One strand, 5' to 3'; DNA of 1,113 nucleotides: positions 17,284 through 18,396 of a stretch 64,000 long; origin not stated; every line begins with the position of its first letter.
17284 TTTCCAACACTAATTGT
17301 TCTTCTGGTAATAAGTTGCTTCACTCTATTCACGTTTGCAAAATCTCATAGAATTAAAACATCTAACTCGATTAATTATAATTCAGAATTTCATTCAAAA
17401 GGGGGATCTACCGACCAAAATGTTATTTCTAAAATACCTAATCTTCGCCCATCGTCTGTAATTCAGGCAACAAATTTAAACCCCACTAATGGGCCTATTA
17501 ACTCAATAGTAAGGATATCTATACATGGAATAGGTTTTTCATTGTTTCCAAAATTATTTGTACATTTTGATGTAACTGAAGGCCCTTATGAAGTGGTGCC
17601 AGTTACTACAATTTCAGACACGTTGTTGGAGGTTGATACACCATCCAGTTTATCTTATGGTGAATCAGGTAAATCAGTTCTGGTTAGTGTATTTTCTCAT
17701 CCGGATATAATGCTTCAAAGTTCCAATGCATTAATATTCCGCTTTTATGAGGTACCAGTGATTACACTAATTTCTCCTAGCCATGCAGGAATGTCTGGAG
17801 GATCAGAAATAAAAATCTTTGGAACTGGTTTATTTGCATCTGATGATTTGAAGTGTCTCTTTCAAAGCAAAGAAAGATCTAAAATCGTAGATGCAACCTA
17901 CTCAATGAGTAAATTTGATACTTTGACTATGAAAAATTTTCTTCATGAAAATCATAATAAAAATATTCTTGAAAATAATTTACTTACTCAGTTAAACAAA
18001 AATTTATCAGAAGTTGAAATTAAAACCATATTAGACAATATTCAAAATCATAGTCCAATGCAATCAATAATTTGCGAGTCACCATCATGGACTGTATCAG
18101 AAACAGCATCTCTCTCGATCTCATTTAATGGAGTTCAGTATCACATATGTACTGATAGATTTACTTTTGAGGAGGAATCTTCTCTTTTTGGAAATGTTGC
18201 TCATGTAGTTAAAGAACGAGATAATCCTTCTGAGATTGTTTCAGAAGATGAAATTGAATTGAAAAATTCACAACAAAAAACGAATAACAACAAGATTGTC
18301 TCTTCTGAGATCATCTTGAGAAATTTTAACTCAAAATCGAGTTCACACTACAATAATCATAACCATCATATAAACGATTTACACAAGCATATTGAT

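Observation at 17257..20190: Unusual fusion: extracellular IPT/TIG-like Ig domains fused to a KefB/KEA-type (CPA2) cation:proton antiporter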

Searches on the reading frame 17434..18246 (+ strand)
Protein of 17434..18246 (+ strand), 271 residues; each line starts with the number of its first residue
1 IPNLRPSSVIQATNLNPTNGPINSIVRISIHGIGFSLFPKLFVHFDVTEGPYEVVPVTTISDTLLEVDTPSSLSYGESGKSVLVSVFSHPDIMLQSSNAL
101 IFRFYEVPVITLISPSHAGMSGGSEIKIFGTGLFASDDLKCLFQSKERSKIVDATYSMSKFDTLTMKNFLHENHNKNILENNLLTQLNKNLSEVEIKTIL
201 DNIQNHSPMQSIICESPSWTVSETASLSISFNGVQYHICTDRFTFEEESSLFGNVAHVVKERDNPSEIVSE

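Call 25: search_protein_representatives(alignment_id=A2)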
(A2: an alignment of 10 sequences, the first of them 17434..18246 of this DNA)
Query: 10 sequences, 271 profile positions. Proteins with E-value up to 0.001 (for the whole library): 530; up to 1e-10: 150; up to 1e-30: 27. The best 150 are listed.
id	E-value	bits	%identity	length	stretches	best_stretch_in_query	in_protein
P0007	1.4e-143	493.7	-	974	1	2-271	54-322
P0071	2.9e-76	272.9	-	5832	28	11-143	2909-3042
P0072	9.2e-70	251.6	-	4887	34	10-150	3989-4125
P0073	1.4e-66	241.1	-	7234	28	13-146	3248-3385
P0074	2.5e-51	191.1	-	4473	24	78-155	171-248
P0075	3.8e-50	187.3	-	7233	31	61-148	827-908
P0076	5.6e-50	186.7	-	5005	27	15-145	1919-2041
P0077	1.8e-48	181.8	-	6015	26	14-142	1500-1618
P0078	1.2e-47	179.1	-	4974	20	13-144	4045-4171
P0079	1.4e-47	178.9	-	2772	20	101-160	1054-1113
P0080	1.3e-46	175.7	-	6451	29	8-144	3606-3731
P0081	1.7e-41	158.9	-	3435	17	55-151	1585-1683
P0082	8.2e-41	156.7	-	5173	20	13-143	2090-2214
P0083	2.7e-39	151.7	-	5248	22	97-164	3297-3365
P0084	3.2e-39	151.4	-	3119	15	14-149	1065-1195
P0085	2.7e-37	145.1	-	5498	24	11-160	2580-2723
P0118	4.0e-22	95.4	-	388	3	75-180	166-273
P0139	1.2e-18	84.0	-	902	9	14-156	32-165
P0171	3.0e-14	69.6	-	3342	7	12-144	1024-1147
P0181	1.7e-13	67.1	-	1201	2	64-238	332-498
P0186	7.8e-13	64.9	-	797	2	10-166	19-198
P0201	1.2e-11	61.1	-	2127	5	12-143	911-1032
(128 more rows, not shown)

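Call 28: search_protein_families(library=pfam, proteins=[P0181, P0186, P0201, P0171], max_evalue=0.01)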
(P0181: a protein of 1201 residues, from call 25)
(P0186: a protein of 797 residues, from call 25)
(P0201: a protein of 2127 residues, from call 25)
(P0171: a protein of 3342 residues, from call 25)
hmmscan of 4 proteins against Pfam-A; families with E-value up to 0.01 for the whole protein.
P0181 (1201 aa): 2 families
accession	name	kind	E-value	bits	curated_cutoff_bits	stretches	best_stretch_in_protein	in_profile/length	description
PF00999.27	Na_H_Exchanger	-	2.5e-40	138.9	26.2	1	748-1116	2-370/375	Sodium/hydrogen exchanger, transmembrane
PF01833.30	TIG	-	4.3e-08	33.5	20.9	0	372-415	1-45/84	IPT/TIG domain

P0186 (797 aa): 2 families
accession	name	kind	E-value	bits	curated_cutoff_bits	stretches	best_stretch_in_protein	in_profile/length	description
PF00999.27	Na_H_Exchanger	-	1.8e-25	90.1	26.2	1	356-731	3-368/375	Sodium/hydrogen exchanger, transmembrane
PF01833.30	TIG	-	6.8e-05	23.2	20.9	1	22-58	4-37/84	IPT/TIG domain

P0201 (2127 aa): 7 families
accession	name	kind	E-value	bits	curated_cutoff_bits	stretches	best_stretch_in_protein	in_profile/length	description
PF01833.30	TIG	-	4.2e-93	305.9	20.9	8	567-649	3-84/84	IPT/TIG domain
PF17960.7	TIG_plexin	-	2.3e-12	47.1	22.7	0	593-630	23-60/89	TIG domain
PF24633.1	DUF7630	-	9.8e-06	26.1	27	1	1403-1446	1-45/45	Domain of unknown function (DUF7630)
PF13540.12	RCC1_2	-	4.2e-05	23.7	22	1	59-99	2-30/30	Regulator of chromosome condensation (RCC1) repeat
PF25390.1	WD40_RLD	-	0.00027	20.8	150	1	9-104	158-231/363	RCC1-like domain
PF06011.17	TRP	-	0.0025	17.2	28.5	1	1537-1797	191-394/426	Transient receptor potential (TRP) ion channel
PF07699.19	Ephrin_rec_like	-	0.0036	17.5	23.1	1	1315-1341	9-35/48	Tyrosine-protein kinase ephrin type A/B receptor-like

P0171 (3342 aa): 3 families
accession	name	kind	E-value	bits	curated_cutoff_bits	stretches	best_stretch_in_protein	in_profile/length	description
PF01833.30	TIG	-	1.9e-162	528.2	20.9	14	849-930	2-84/84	IPT/TIG domain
PF17960.7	TIG_plexin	-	1.2e-11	44.8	22.7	0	683-738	13-68/89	TIG domain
PF07699.19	Ephrin_rec_like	-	3.1e-05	24.1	23.1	1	1570-1606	1-36/48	Tyrosine-protein kinase ephrin type A/B receptor-like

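Call 29: list_cluster_members(proteins=[P0181, P0186, P0071, P0072, P0201, P0171, P0118, P0139])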
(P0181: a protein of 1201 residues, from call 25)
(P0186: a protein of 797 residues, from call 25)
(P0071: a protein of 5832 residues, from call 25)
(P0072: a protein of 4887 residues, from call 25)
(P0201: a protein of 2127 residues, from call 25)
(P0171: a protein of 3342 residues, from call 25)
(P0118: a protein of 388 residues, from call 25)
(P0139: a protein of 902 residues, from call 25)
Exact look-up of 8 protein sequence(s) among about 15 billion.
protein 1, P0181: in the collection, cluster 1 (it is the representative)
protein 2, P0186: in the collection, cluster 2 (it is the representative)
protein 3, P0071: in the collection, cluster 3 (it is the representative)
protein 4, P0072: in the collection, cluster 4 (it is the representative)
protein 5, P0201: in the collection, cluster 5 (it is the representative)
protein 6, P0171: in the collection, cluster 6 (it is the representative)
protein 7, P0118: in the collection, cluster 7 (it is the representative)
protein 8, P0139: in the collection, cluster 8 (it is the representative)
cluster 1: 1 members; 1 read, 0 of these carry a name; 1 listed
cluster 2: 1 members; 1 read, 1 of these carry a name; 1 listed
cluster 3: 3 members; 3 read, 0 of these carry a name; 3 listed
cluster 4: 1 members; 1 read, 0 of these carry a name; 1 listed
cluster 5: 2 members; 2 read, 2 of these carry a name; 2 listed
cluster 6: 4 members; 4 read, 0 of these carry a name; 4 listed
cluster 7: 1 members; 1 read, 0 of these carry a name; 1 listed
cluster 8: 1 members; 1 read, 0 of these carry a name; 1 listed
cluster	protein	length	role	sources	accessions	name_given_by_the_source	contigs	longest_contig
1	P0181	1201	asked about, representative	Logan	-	-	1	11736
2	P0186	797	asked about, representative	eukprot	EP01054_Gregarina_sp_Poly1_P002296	 ...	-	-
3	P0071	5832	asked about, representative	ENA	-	-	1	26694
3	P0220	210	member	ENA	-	-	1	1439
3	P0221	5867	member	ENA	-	-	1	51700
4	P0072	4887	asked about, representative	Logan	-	-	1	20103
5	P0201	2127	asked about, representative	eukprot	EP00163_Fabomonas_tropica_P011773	TRINITY_DN2265_c0_g1_i1.p1 TRINITY_DN2265_c0_g1~~TRINITY_DN2265_c0_g1_i1.p1 ORF ...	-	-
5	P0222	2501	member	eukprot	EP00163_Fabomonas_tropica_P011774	TRINITY_DN2265_c0_g1_i2.p1 TRINITY_DN2265_c0_g1~~TRINITY_DN2265_c0_g1_i2.p1 ORF ...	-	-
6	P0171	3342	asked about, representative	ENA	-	-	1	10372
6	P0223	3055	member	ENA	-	-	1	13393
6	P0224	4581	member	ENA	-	-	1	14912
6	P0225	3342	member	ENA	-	-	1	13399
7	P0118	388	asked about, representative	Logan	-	-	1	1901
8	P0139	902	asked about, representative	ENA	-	-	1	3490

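Call 32: find_encoding_contigs(protein=P0181, flank=6000, max_places=3)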
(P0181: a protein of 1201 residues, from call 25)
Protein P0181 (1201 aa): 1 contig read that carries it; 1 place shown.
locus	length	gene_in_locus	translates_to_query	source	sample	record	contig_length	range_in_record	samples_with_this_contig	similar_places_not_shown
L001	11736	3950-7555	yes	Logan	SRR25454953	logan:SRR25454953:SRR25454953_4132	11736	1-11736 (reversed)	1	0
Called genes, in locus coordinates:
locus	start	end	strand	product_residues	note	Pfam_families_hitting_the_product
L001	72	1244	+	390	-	PF03381:CDC50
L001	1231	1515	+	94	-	-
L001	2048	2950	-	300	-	-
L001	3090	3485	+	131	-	-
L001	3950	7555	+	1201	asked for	PF01833:TIG (faint), PF00999:Na_H_Exchanger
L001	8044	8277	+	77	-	-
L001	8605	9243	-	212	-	PF06246:Isy1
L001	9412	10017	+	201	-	PF00085:Thioredoxin (weak)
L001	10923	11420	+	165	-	-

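Call 42: find_homologous_proteins(query=P0181, max_evalue=0.00001)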
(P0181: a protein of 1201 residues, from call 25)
Query P0181 (1201 aa): 1 proteins with E <= 0.00001 among 8000 candidates.
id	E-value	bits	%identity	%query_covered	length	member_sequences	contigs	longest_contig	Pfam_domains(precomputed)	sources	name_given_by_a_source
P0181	0.0e+0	2702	100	100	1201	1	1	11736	PF01833.31,PF00999.27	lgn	-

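Call 50: predict_structure(alignment_id=A4)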
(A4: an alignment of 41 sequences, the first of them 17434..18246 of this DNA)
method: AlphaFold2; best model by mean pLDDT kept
length: 271 residues; sequences in the alignment: 41
mean_pLDDT: 85.1   pTM: 0.77
mean pLDDT of the five models: 85.1, 83.1, 83.1, 82.4, 81.5
residues with pLDDT >= 90: 158; 70-90: 61; 50-70: 46; < 50: 6
segments of 3 or more residues with pLDDT < 50: 1-4
pLDDT, mean of each block of 10 residues (from residue 1): 58 95 95 91 87 92 95 89 88 69 94 93 95 95 97 97 70 64 74 86 91 97 96 95 86 58 55 50
secondary structure, 60 per line:
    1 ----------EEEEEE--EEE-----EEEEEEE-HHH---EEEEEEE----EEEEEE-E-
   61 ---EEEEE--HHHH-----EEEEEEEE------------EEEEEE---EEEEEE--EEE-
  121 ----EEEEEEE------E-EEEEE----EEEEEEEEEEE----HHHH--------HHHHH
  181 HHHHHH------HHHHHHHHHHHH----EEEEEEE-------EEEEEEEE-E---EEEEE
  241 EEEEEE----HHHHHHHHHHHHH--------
elements in order: E11-16 E19-21 E27-33 E41-47 E52-57 E64-68 H71-74 E80-87 E100-105 E109-114 E117-119 E125-131 E140-144 E149-159 H164-167 H176-186 H193-204 E209-215 E223-230 E236-246 H251-263

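Call 52: fold_search(model_id=the predicted structure, library=pdb)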
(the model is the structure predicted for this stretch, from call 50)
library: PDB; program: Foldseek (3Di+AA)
matches with E <= 10: 1986; with E <= 0.001: 227
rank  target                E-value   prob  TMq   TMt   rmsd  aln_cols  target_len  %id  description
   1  6gcu_A                1.7e-08  1.00  0.40  0.19   6.6       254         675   14  MET receptor in complex with InlB internalin domain and DARPin A3A (released 2019-05-15)
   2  5l56_A                2.6e-08  1.00  0.44  0.12   7.3       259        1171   13  Plexin A1 full extracellular region, domains 1 to 10, to 4 angstrom (released 2016-07-06)
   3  5l7n                  3.7e-08  1.00  0.45  0.37   7.1       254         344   13  Plexin A1 extracellular fragment, domains 7-10 (IPT3-IPT6) (released 2017-03-15)
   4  6vxk_B                6.3e-08  1.00  0.47  0.19   5.6       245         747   14  Cryo-EM Structure of the full-length A39R/PlexinC1 complex (released 2020-04-29)
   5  5lsp_A                6.3e-08  1.00  0.39  0.46   6.7       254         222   12  107_A07 Fab in complex with fragment of the Met receptor (released 2017-09-13)
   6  8glv_DA               1.1e-07  1.00  0.32  0.03  10.9       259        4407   12  96-nm repeat unit of doublet microtubules from Chlamydomonas reinhardtii flagella (released 2023-05-31)
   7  5l5k                  2.2e-07  1.00  0.45  0.13   7.1       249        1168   15  Plexin A4 full extracellular region, domains 1 to 10, data to 7.5 angstrom, spacegroup P4(1) (released 2016-07-06)
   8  5l5g_C                2.5e-07  1.00  0.39  0.13   7.0       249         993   16  Plexin A2 full extracellular region, domains 1 to 8 modeled, data to 10 angstrom (released 2016-07-06)
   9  5l5g_A                1.4e-06  1.00  0.31  0.10  13.3       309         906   10  Plexin A2 full extracellular region, domains 1 to 8 modeled, data to 10 angstrom (released 2016-07-06)
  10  7mo7_B                1.5e-06  1.00  0.35  0.16   6.9       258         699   13  Cryo-EM structure of 2:2 c-MET/HGF holo-complex (released 2021-06-09)
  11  1ram_A                1.1e-05  1.00  0.28  0.27  11.7       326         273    9  A NOVEL DNA RECOGNITION MODE BY NF-KB P65 HOMODIMER (released 1998-05-27)
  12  5lx9_H                1.3e-05  1.00  0.22  0.25  15.6       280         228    9  CRYSTAL STRUCTURE OF HUMAN ADIPONECTIN RECEPTOR 2 IN COMPLEX WITH A C18 FREE FATTY ACID AT 2.4 ANGSTROM RESOLUTION (released 2017-03-22)
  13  5npi_A                1.5e-05  1.00  0.23  0.26  15.9       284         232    9  Structure of the Hepatitis C virus strain J4 glycoprotein E2 antigenic region 532-540 bound to the single chain variab (released 2017-05-24)
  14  7m0r_A                1.8e-05  1.00  0.42  0.12   5.8       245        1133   15  Cryo-EM structure of the Sema3A/PlexinA4/Neuropilin 1 complex (released 2021-05-05)
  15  7f12_B                1.9e-05  1.00  0.23  0.27  15.8       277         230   10  A SARS-CoV-2 neutralizing antibody (released 2022-06-15)
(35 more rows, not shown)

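Call 65: list_cluster_members(proteins=[L001:8605-9240:-, L001:9412-10014:+, L001:72-1241:+, L001:2048-2947:-, L001:10923-11417:+])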
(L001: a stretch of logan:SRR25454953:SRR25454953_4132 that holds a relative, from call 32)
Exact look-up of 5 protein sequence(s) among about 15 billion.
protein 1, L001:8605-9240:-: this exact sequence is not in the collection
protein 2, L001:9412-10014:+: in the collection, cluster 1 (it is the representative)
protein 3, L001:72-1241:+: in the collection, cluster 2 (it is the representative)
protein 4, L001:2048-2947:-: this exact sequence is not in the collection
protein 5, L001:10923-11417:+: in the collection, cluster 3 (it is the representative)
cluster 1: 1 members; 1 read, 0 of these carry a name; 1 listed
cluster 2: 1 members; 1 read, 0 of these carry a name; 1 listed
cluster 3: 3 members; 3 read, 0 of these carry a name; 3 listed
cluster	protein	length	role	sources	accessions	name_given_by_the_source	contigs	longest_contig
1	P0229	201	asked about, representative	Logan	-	-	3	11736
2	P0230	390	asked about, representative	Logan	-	-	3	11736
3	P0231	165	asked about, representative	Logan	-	-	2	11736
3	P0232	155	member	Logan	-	-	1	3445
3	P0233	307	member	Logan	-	-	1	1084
